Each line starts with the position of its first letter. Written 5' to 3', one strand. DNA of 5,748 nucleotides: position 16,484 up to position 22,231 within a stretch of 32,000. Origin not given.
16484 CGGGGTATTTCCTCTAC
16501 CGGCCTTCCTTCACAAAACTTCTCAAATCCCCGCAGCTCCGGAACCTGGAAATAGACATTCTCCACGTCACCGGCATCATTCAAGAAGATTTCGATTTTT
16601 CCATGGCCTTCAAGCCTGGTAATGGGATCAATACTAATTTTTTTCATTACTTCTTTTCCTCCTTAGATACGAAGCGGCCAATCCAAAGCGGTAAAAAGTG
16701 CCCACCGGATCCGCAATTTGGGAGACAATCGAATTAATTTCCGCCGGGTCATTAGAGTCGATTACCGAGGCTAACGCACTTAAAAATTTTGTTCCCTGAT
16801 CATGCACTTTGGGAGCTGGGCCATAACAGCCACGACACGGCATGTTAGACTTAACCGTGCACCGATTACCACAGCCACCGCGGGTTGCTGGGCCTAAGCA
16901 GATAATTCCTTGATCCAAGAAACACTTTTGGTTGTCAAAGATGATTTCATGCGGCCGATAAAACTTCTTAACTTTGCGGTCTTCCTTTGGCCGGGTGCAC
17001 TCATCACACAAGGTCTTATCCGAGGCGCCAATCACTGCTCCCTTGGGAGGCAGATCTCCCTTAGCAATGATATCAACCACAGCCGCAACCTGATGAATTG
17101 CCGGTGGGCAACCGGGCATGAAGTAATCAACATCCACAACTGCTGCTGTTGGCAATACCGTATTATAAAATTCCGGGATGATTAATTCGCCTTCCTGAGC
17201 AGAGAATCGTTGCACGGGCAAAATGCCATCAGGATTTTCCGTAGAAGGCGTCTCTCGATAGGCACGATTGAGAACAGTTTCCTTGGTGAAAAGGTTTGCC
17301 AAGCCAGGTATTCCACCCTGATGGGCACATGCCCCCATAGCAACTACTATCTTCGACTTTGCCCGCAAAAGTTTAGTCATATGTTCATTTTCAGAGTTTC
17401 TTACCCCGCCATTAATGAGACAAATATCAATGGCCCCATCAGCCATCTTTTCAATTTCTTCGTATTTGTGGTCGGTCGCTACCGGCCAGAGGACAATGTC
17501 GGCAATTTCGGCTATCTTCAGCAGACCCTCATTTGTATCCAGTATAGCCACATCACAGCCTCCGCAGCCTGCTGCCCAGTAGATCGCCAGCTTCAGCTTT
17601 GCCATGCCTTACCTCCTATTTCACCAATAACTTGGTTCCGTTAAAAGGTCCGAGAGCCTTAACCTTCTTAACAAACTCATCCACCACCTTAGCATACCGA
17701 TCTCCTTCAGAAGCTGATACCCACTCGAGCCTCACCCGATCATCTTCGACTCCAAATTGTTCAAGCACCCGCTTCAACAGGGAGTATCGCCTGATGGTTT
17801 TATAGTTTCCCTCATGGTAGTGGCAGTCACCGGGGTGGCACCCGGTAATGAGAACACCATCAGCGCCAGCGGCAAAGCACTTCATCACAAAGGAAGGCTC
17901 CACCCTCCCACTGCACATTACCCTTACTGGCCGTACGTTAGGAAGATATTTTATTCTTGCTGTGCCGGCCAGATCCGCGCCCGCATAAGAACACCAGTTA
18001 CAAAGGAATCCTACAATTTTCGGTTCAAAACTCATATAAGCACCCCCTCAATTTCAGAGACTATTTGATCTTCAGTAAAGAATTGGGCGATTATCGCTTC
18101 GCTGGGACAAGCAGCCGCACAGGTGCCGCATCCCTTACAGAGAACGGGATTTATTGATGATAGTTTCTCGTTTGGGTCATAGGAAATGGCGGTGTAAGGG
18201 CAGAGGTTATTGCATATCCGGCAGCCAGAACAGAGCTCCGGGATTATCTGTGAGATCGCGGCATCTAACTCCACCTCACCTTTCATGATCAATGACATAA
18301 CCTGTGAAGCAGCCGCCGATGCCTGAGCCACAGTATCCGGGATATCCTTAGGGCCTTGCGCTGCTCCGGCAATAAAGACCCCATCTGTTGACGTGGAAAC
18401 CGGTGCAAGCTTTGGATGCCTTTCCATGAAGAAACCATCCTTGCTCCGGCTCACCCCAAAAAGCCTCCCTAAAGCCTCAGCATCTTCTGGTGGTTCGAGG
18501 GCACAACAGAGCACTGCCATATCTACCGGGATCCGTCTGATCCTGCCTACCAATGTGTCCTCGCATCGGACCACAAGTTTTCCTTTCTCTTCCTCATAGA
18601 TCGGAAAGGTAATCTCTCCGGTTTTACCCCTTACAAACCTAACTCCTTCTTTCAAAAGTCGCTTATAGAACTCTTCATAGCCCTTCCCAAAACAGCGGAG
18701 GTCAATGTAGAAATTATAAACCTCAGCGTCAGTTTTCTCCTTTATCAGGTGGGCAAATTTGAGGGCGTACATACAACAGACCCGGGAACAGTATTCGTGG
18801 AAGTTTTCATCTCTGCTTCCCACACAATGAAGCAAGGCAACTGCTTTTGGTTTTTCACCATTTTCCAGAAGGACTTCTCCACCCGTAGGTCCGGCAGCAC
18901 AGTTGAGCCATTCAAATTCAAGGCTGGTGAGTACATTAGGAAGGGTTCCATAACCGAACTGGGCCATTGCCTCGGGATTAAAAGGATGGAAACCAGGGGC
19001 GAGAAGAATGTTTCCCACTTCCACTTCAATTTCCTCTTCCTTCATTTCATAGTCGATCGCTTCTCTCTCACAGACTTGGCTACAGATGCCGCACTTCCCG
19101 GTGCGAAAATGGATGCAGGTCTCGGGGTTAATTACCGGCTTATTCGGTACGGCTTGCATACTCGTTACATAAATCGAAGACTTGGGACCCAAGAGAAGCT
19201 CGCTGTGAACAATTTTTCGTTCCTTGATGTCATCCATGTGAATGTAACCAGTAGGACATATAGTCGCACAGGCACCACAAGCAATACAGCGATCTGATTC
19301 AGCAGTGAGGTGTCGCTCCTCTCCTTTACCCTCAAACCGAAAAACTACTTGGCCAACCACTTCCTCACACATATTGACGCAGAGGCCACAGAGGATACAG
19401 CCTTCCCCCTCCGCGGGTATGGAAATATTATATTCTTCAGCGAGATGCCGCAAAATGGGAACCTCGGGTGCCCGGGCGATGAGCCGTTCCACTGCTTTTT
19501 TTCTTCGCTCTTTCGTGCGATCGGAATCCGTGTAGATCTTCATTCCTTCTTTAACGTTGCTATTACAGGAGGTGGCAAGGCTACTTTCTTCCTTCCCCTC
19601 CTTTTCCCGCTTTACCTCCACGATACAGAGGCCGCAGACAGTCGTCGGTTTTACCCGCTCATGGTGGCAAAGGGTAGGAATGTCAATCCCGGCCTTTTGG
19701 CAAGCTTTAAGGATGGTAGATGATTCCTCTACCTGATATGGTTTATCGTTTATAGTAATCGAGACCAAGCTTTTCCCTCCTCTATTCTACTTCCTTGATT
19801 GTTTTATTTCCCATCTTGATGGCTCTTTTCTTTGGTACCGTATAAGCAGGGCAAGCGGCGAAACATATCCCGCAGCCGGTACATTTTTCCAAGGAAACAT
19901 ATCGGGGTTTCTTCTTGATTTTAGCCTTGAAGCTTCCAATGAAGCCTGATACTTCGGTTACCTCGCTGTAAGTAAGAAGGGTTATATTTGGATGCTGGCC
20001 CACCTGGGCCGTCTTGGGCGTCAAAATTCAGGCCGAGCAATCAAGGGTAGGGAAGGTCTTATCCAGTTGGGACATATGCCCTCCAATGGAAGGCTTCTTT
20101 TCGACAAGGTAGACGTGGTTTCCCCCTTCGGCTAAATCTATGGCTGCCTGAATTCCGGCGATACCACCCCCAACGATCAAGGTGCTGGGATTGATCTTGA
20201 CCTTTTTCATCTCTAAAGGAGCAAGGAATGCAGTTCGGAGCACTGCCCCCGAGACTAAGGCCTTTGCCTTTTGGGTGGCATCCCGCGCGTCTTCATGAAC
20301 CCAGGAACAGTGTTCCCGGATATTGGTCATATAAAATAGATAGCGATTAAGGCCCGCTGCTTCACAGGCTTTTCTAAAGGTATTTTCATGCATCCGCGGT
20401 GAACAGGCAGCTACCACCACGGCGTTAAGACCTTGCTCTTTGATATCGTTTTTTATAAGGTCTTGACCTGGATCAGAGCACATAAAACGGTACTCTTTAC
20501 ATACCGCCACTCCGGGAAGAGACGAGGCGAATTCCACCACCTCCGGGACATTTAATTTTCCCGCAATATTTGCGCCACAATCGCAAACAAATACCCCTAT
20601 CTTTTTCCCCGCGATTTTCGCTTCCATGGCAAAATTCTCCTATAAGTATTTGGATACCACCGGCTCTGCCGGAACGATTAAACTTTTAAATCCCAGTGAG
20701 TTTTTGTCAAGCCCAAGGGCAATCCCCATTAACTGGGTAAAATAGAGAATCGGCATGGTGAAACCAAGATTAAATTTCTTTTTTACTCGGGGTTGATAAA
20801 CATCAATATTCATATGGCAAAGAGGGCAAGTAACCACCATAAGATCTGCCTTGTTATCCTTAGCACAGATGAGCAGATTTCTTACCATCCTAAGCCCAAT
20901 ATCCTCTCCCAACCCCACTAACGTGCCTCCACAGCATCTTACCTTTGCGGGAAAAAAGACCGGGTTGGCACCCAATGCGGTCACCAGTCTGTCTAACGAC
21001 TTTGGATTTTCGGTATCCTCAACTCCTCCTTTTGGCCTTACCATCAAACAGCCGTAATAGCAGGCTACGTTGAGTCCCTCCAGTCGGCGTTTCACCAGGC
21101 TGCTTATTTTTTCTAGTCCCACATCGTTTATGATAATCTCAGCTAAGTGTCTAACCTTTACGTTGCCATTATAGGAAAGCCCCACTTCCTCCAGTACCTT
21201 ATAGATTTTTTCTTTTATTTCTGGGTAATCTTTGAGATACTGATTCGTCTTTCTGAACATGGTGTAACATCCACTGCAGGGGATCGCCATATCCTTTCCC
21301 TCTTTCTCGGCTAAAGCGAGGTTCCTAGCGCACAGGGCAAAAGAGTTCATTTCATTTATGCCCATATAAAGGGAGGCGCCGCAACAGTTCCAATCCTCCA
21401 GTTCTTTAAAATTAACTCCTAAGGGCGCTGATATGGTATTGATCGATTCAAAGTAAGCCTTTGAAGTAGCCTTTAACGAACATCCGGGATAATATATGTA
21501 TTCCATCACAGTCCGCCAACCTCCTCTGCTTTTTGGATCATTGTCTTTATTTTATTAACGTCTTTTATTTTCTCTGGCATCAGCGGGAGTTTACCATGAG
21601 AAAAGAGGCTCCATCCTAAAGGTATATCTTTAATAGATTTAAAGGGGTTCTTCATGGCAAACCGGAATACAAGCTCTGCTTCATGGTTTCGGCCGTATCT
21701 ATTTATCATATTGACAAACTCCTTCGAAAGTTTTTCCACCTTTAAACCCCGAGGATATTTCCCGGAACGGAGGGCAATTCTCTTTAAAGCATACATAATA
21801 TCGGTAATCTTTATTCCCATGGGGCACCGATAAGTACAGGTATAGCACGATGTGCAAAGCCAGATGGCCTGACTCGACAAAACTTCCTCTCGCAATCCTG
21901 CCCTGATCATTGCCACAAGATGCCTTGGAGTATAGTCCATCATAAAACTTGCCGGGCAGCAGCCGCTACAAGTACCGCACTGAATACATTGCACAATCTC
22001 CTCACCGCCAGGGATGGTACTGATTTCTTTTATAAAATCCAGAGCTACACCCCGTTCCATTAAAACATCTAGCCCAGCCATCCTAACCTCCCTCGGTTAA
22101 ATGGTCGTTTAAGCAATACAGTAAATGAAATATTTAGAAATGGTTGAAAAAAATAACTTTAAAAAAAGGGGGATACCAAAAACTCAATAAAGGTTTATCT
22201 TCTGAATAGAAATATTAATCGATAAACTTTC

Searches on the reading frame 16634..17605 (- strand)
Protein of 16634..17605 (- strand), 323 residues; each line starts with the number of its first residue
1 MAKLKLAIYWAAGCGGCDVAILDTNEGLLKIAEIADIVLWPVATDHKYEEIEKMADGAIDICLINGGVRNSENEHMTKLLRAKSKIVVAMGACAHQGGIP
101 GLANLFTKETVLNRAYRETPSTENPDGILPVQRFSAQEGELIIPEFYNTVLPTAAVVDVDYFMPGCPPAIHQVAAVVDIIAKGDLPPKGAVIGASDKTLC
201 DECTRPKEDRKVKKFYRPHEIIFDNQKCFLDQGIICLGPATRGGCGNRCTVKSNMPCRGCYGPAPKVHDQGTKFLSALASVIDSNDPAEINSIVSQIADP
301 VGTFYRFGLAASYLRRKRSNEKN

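Call 7: search_protein_families(library=pfam, proteins=[window:16634-17605:-])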
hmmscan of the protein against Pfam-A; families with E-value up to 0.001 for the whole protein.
window:16634-17605:- (323 aa): 1 family
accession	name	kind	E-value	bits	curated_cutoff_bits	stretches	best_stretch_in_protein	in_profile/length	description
PF01058.29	Oxidored_q6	-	3.9e-23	82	27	1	14-177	1-125/128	NADH ubiquinone oxidoreductase, 20 Kd subunit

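Call 37: search_protein_families(library=ncbifam, proteins=[window:16634-17605:-])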
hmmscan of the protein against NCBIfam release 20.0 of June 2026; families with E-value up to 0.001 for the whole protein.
window:16634-17605:- (323 aa): 6 families
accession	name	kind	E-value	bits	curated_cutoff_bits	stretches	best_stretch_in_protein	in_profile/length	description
NF045875.1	F420_non_VhuG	exception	1.6e-65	221.2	450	1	3-317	4-284/286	F420-non-reducing hydrogenase subunit VhuG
NF040836.1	sulfhyd_HydD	equivalog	1.5e-19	70.2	500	1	3-134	5-129/261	NADPH-dependent hydrogenase/sulfhydrogenase 1 subunit delta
NF040831.1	sulfhyd_ShyD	equivalog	7.4e-19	68.3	460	2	4-117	1-106/240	NAD(P)-dependent hydrogenase/sulfhydrogenase 2 subunit delta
TIGR03294.1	FrhG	equivalog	3.7e-15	56.3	245.5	2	7-100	5-94/228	coenzyme F420 hydrogenase subunit gamma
TIGR01957.1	nuoB_fam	subfamily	1.1e-06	28.6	142.7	0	144-173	103-131/145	NADH-quinone oxidoreductase subunit B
NF005012.1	PRK06411.1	subfamily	8.9e-06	25.3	116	0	59-99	74-116/166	NADH-quinone oxidoreductase subunit NuoB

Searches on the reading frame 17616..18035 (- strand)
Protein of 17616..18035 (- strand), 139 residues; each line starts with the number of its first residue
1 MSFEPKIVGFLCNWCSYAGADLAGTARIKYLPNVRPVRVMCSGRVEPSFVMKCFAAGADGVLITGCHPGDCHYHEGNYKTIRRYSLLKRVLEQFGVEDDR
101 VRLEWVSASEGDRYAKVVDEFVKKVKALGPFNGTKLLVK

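Call 7: search_protein_families(library=pfam, proteins=[window:17616-18035:-])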
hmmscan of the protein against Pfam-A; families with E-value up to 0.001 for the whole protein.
window:17616-18035:- (139 aa): 1 family
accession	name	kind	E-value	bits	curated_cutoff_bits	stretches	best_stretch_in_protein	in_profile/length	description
PF02662.21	FlpD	-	1e-53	181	22.3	1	7-129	1-123/123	Methyl-viologen-reducing hydrogenase, delta subunit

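Call 37: search_protein_families(library=ncbifam, proteins=[window:17616-18035:-])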
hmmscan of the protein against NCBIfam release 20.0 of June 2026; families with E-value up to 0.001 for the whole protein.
window:17616-18035:- (139 aa): 3 families
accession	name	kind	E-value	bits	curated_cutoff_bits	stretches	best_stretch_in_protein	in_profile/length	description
NF040770.1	hetero_SS_HdrA2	exception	5.9e-55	186.7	1100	1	4-131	647-774/777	CoB-CoM heterodisulfide reductase HdrA2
NF045873.1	F420_non_VhuD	exception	2.3e-36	124.8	215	1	4-130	1-127/132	F420-non-reducing hydrogenase iron-sulfur subunit VhuD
NF041891.1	hdrA_Methbact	equivalog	4.3e-11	41.8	1300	1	4-127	643-760/762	ferredoxin:CoB-CoM heterodisulfide reductase subunit HdrA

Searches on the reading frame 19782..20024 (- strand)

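Call 7: search_protein_families(library=pfam, proteins=[window:19782-20024:-])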
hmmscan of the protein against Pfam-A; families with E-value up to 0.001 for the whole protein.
window:19782-20024:- (80 aa): 11 families
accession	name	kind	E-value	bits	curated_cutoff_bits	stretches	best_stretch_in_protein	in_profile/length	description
PF00037.32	Fer4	-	1.2e-06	28.6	21.1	1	42-60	2-20/24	4Fe-4S binding domain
PF12797.12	Fer4_2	-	1.9e-06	27.9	24.5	1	41-60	3-22/22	4Fe-4S binding domain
PF13237.11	Fer4_10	-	6.8e-06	26.4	25.5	1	43-67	4-29/53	4Fe-4S dicluster domain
PF12837.12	Fer4_6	-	8.8e-06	25.9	25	1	43-60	4-21/24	4Fe-4S binding domain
PF12838.12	Fer4_7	-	2.2e-05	25.3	27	1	43-60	33-50/52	4Fe-4S dicluster domain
PF13183.11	Fer4_8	-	4.1e-05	24.5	27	1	45-70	2-28/68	4Fe-4S dicluster domain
PF13187.11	Fer4_9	-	9e-05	22.9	27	1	46-60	35-49/52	4Fe-4S dicluster domain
PF25160.1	LdpA_Fe-S-bd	-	0.00011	22.4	27.6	1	42-63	22-43/49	LdpA Fe-S cluster-binding domain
PF12800.12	Fer4_4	-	0.00024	21.7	24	1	46-61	2-17/17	4Fe-4S binding domain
PF14697.11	Fer4_21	-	0.00048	20.6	35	1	41-60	34-53/59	4Fe-4S dicluster domain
PF13484.11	Fer4_16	-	0.0008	20.6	30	1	47-64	1-18/66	4Fe-4S double cluster binding domain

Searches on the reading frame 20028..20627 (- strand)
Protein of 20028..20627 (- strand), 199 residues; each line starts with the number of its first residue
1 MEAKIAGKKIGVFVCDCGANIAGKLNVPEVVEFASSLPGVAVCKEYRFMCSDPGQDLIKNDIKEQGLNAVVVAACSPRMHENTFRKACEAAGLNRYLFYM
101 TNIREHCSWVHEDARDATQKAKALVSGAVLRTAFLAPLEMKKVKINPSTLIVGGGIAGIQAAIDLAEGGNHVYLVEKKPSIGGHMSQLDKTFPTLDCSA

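Call 7: search_protein_families(library=pfam, proteins=[window:20028-20627:-])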
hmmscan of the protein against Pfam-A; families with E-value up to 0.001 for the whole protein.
window:20028-20627:- (199 aa): 8 families
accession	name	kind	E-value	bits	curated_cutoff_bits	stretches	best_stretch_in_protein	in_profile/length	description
PF12831.13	FAD_oxidored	-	7.9e-09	35.7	27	1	150-187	3-40/416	FAD dependent oxidoreductase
PF13450.12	NAD_binding_8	-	9e-08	32.7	21.9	1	151-188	1-38/68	NAD(P)-binding Rossmann-like domain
PF00890.30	FAD_binding_2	-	2.3e-07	30.8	20.4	1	150-185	3-38/414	FAD binding domain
PF01266.30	DAO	-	3.8e-06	27.1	27.9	1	150-186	3-39/353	FAD dependent oxidoreductase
PF07992.20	Pyr_redox_2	-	6.1e-05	23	26.1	1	149-181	3-35/291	Pyridine nucleotide-disulphide oxidoreductase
PF03486.20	HI0933_like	-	0.00011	22.2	50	1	149-183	3-37/244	HI0933-like protein Rossmann domain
PF00070.33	Pyr_redox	-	0.00016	22.6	22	1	149-186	2-36/82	Pyridine nucleotide-disulphide oxidoreductase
PF01134.28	GIDA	-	0.00042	19.9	22.1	1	150-180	3-33/391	Glucose inhibited division protein A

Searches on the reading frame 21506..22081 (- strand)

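Call 7: search_protein_families(library=pfam, proteins=[window:21506-22081:-])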
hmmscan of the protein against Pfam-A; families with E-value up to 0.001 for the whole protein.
window:21506-22081:- (191 aa): 5 families
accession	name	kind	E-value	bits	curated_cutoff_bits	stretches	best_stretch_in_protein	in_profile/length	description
PF13183.11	Fer4_8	-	3.2e-11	44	27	1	30-90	3-68/68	4Fe-4S dicluster domain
PF13534.11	Fer4_17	-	1.3e-08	35.6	22.2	1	31-90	1-60/61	4Fe-4S dicluster domain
PF13187.11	Fer4_9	-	3.9e-08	33.6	27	1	31-89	1-50/52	4Fe-4S dicluster domain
PF13237.11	Fer4_10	-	7.8e-05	23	25.5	0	31-87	8-53/53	4Fe-4S dicluster domain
PF12838.12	Fer4_7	-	0.00047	21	27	1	31-90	1-52/52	4Fe-4S dicluster domain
